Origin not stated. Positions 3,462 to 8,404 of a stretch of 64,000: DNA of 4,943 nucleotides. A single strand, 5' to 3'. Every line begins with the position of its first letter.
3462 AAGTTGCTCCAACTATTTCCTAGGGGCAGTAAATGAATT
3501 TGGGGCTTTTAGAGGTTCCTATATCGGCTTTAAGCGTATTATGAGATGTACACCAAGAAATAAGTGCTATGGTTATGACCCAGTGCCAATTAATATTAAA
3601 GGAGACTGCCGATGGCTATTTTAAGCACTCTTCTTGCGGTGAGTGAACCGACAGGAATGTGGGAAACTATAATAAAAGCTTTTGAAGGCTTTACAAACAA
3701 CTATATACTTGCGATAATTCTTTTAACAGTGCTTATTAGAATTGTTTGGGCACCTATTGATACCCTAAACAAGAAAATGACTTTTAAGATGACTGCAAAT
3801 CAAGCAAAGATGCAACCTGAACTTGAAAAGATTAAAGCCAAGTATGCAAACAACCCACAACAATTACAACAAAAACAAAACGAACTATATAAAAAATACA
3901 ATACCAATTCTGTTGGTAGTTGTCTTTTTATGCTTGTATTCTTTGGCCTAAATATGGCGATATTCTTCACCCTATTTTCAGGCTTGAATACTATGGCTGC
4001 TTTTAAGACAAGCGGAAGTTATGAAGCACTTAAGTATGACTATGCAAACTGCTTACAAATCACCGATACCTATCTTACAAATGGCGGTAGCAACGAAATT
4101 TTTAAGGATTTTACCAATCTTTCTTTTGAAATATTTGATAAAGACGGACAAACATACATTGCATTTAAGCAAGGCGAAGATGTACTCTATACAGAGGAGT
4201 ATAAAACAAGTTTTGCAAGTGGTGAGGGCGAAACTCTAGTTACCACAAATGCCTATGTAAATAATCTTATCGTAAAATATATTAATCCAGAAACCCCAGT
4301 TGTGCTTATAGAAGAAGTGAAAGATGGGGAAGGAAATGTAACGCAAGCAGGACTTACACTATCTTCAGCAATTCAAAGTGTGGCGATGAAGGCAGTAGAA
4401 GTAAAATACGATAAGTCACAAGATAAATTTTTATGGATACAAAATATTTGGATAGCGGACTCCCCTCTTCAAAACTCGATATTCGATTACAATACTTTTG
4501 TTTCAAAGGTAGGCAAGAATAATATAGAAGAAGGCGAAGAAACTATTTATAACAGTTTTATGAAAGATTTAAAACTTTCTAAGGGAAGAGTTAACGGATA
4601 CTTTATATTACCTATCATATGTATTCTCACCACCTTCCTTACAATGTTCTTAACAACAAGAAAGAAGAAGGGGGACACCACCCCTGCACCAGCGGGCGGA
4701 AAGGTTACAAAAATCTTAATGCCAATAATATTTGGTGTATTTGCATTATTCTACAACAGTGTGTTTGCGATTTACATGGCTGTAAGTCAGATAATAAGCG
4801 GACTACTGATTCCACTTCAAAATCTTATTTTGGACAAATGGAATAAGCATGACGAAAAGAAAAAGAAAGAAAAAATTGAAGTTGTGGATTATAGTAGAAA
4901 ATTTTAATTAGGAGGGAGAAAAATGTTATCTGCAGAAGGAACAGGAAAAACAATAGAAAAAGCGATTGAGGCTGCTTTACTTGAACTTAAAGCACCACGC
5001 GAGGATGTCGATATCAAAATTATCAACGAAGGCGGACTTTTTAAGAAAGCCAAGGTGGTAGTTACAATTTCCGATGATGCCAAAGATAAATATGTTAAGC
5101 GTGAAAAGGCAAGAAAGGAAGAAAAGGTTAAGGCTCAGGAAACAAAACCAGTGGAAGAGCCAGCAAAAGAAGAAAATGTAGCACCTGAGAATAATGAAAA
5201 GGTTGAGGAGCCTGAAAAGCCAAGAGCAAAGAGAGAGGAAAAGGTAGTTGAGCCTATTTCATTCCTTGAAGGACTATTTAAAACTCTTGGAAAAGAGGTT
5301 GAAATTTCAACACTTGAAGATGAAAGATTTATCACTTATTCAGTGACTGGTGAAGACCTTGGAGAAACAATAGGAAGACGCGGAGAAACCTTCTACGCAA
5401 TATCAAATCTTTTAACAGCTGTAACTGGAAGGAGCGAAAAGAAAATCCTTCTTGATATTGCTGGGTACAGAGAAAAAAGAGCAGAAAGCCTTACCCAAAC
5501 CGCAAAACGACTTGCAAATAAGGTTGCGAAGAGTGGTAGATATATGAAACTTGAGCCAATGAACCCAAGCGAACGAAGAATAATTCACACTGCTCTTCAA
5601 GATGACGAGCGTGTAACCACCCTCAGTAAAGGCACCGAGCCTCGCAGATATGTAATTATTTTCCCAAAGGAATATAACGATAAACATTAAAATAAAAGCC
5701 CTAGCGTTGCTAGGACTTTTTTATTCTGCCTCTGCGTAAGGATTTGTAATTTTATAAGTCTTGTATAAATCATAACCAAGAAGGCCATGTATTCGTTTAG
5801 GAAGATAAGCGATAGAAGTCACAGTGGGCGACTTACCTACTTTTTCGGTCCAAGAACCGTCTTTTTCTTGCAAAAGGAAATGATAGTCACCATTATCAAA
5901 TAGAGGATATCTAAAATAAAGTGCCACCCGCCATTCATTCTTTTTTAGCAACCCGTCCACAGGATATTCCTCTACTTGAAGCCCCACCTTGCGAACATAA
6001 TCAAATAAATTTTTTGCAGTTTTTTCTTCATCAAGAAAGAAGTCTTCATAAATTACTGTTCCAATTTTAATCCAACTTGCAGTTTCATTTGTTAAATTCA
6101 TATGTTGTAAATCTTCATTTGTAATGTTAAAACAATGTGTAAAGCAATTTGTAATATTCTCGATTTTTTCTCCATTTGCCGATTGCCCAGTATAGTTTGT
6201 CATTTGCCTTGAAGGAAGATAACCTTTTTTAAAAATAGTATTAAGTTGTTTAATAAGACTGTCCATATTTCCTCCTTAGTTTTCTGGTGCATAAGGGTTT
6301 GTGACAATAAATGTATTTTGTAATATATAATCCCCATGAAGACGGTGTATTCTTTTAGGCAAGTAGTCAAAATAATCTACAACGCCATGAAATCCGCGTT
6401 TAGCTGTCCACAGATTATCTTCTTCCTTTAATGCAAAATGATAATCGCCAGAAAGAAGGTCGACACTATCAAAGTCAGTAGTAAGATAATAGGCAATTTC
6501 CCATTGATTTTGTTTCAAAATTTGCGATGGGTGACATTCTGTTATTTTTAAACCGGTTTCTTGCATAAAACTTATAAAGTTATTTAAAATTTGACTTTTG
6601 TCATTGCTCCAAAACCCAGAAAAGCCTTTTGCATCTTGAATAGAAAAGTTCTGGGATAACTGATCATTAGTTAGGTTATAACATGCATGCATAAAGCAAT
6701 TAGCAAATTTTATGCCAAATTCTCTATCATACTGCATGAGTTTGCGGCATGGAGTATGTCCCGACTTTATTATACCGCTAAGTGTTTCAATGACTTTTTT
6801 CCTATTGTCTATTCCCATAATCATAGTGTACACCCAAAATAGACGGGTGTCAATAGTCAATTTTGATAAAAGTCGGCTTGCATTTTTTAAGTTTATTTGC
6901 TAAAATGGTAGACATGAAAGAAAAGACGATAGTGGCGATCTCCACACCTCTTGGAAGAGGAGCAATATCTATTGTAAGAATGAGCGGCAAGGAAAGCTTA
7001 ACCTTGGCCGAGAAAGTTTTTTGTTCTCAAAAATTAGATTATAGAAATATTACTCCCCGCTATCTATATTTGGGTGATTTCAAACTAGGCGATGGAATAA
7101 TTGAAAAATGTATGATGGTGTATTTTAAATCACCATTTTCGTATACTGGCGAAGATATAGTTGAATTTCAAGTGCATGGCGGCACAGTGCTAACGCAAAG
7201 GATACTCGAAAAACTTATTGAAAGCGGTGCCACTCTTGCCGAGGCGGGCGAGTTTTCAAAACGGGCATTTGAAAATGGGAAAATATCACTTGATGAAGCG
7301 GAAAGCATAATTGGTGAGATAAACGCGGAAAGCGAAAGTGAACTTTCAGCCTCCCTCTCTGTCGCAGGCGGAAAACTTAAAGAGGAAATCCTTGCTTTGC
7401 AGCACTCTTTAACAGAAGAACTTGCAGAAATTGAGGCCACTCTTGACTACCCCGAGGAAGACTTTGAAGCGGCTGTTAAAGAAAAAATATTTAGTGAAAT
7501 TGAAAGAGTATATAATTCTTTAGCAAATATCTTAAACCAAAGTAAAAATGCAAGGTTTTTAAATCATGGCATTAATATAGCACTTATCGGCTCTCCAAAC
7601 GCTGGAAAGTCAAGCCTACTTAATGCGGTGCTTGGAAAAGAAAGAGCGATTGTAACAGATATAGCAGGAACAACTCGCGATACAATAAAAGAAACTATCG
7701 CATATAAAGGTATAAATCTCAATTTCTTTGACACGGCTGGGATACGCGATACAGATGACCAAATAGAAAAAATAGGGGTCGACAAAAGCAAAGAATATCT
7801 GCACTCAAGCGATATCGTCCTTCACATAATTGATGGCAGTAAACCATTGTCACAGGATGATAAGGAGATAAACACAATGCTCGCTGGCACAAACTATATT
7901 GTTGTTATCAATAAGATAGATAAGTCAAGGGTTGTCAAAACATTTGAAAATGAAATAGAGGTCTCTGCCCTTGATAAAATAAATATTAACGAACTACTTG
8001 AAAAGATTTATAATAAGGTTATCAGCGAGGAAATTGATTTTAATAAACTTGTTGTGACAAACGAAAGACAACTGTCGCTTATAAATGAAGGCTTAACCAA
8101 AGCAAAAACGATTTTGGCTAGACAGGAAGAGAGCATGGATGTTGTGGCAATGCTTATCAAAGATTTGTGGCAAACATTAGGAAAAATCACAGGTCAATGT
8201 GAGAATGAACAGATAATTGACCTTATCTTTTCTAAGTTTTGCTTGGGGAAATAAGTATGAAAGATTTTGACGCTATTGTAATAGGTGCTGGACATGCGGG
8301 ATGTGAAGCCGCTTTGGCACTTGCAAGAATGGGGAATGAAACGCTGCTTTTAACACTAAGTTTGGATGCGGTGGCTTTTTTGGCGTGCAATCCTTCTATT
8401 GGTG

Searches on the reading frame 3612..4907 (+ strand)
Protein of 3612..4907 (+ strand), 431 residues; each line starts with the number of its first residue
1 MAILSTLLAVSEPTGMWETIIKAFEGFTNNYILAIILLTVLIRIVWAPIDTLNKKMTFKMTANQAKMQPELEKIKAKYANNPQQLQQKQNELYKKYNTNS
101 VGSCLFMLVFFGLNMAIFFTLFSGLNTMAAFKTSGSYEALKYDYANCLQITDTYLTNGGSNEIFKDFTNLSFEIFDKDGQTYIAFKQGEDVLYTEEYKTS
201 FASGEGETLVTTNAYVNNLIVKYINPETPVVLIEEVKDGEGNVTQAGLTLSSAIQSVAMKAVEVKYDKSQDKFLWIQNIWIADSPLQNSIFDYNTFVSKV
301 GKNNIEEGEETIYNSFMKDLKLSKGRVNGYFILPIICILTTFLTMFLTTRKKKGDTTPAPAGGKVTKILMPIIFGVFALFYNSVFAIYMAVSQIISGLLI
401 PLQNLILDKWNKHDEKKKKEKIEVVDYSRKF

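Call 17: search_protein_families(library=pfam, proteins=[window:3612-4907:+], max_evalue=0.001)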
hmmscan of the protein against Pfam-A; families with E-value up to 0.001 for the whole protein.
window:3612-4907:+ (431 aa): 1 family
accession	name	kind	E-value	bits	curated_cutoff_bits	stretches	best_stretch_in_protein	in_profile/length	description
PF02096.25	60KD_IMP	-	5.4e-29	101.7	35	2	31-127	1-89/163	60Kd inner membrane protein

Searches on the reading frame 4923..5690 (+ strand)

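Call 17: search_protein_families(library=pfam, proteins=[window:4923-5690:+], max_evalue=0.001)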
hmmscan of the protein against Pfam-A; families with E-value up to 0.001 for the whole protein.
window:4923-5690:+ (255 aa): 3 families
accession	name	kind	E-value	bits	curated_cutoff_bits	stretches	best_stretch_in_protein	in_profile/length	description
PF01424.28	R3H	-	2e-20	73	26.8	1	188-248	1-60/60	R3H domain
PF14804.11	Jag_N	-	8e-10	39.4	25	1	7-49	2-50/50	Jag N-terminus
PF13083.13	KH_KhpA-B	-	4.5e-07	30.1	32.1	1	114-179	3-73/73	KhpA/KhpB, KH domain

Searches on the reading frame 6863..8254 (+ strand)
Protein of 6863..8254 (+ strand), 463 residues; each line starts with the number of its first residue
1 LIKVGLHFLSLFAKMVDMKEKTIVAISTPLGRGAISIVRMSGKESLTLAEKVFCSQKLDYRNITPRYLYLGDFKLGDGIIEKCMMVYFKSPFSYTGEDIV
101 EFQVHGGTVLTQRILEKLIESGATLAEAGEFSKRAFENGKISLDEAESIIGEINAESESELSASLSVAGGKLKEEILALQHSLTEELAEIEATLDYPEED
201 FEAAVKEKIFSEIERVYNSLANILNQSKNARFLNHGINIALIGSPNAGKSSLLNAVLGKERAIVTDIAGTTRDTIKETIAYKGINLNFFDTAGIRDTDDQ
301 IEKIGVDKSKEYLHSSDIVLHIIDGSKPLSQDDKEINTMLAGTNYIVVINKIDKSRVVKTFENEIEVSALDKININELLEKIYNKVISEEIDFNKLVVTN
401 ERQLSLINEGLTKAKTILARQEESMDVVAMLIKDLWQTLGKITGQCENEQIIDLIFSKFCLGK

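Call 17: search_protein_families(library=pfam, proteins=[window:6863-8254:+], max_evalue=0.001)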
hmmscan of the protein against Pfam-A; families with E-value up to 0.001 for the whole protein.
window:6863-8254:+ (463 aa): 9 families
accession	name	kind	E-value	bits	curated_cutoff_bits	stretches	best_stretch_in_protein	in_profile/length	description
PF12631.12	MnmE_helical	-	8.7e-40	137.5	40.1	1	143-460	1-211/211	MnmE helical domain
PF10396.14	TrmE_N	-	1.6e-37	128.7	29.8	1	22-140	1-117/117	GTP-binding protein TrmE N-terminus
PF01926.29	MMR_HSR1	-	8e-27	94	21.9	1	238-351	1-113/113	50S ribosome-binding GTPase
PF02421.24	FeoB_N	-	4.1e-10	39.8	27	1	238-370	2-130/156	Ferrous iron transport protein B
PF00350.29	Dynamin_N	-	8.2e-09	36.1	27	1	239-274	1-35/168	Dynamin family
PF00025.27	Arf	-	7.2e-06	26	22.3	1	234-364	12-137/174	ADP-ribosylation factor family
PF08477.19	Roc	-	0.00012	22.8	27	1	239-353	2-119/119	Ras of Complex, Roc, domain of DAPkinase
PF04548.22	AIG1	-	0.00013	21.8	27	1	238-336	2-103/212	AIG1 family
PF00009.33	GTP_EFTU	-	0.00026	21.1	26.5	0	237-388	4-152/188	Elongation factor Tu GTP binding domain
